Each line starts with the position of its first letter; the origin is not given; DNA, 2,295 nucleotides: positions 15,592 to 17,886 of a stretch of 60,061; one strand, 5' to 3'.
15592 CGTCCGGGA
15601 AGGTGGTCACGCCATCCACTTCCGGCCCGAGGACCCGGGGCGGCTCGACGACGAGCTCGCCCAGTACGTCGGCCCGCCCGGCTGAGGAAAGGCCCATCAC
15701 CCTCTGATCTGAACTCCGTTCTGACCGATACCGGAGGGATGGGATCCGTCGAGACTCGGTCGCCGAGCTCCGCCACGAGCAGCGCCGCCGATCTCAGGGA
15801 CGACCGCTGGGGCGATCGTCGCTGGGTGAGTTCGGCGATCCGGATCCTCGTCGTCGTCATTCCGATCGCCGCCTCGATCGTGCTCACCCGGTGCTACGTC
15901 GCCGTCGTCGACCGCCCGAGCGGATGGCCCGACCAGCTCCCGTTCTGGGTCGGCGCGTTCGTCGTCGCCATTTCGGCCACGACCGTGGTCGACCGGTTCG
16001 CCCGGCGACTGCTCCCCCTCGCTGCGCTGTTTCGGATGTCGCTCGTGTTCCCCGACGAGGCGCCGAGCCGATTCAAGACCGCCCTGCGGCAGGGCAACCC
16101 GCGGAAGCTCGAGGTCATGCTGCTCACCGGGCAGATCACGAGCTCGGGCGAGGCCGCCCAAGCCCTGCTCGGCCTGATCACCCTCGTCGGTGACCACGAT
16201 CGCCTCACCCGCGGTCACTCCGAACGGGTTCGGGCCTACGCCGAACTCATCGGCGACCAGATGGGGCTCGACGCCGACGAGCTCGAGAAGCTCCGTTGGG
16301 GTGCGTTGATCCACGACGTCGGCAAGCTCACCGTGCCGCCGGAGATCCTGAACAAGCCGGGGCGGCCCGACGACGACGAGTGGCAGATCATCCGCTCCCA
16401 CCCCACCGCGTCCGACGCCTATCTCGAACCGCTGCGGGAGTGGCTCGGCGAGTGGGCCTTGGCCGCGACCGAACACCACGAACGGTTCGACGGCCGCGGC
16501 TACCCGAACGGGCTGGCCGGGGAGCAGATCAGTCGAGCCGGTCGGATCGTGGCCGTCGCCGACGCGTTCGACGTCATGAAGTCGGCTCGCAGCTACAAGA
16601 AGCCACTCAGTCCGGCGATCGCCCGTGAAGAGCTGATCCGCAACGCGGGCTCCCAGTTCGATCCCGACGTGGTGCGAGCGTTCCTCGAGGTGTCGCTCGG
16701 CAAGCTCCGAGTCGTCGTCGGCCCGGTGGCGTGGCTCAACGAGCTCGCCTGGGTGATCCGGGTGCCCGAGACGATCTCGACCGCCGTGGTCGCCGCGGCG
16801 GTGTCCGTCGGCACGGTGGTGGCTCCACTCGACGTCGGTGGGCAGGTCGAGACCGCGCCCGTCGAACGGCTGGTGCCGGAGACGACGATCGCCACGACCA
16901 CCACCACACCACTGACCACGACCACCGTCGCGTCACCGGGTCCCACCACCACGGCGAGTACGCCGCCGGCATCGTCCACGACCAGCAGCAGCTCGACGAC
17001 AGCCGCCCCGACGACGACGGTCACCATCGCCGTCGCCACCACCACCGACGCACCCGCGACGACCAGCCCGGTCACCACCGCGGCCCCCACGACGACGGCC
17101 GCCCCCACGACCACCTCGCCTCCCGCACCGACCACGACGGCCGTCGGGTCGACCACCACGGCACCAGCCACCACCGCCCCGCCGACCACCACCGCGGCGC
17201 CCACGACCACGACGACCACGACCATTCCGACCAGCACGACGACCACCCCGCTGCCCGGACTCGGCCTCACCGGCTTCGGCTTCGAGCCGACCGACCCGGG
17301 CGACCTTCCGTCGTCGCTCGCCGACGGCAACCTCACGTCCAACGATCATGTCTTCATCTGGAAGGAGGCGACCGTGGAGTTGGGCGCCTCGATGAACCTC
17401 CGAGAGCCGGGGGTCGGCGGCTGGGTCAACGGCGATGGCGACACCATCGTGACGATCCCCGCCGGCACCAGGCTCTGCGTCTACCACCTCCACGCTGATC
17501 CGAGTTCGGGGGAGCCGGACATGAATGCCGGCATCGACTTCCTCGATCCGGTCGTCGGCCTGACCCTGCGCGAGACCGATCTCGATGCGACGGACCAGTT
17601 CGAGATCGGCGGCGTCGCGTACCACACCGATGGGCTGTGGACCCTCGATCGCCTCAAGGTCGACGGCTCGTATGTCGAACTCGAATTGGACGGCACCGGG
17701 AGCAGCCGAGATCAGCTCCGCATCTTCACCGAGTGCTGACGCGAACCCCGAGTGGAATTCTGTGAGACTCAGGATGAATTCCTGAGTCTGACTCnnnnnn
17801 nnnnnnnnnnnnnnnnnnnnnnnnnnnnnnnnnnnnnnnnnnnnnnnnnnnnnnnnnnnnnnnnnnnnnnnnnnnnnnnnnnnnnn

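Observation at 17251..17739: Unassigned ~155-aa C-terminal domain ending in a conserved terminal Cys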

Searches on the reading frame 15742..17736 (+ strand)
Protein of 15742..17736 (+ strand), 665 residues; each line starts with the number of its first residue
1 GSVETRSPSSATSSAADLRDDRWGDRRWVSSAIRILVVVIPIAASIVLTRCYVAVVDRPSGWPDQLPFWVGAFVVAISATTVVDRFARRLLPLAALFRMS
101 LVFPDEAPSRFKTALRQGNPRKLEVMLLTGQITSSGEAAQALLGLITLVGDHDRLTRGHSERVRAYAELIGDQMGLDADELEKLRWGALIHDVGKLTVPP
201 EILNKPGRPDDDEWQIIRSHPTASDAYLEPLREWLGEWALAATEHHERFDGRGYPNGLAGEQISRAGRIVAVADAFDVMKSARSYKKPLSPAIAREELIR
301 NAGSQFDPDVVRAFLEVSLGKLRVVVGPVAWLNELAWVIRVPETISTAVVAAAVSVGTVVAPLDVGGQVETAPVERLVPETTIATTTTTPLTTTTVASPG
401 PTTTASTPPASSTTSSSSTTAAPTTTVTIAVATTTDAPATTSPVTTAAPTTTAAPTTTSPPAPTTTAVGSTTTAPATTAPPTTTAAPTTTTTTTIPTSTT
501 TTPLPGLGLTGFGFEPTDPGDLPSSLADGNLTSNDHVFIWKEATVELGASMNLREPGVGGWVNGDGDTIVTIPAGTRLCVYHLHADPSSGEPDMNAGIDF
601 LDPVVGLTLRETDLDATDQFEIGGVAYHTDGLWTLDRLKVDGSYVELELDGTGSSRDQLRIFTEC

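Call 4: search_protein_families(library=pfam, proteins=[window:15742-17736:+], max_evalue=1)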
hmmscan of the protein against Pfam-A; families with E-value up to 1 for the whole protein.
window:15742-17736:+ (665 aa): 4 families
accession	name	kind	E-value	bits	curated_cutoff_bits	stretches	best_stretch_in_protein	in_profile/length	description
PF13487.12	HD_5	-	2.7e-34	118.8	27.2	1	147-310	5-170/170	HD domain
PF01966.28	HD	-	2.3e-17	63.8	22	1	158-279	3-116/116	HD domain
PF09106.17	SelB-wing_2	-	0.11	13.1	22.3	1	286-317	10-41/57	Elongation factor SelB, winged helix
PF10428.14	SOG2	-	0.23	11.3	26.9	1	384-499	215-322/475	RAM signalling pathway protein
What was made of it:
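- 15739..17739 (+): Paralog 1 gene: membrane HD-GYP protein with stalk and CTD (probable ATG start at 15739; the mechanical ORF runs from 15160). HD_5 E 2.7e-34 (call 4).
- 16180..16671 (+): HD-GYP catalytic domain of paralog 1 (equivalents: 21078-21566, 22940-23428, 24946-25443). PF13487 HD_5 matches (call 4).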
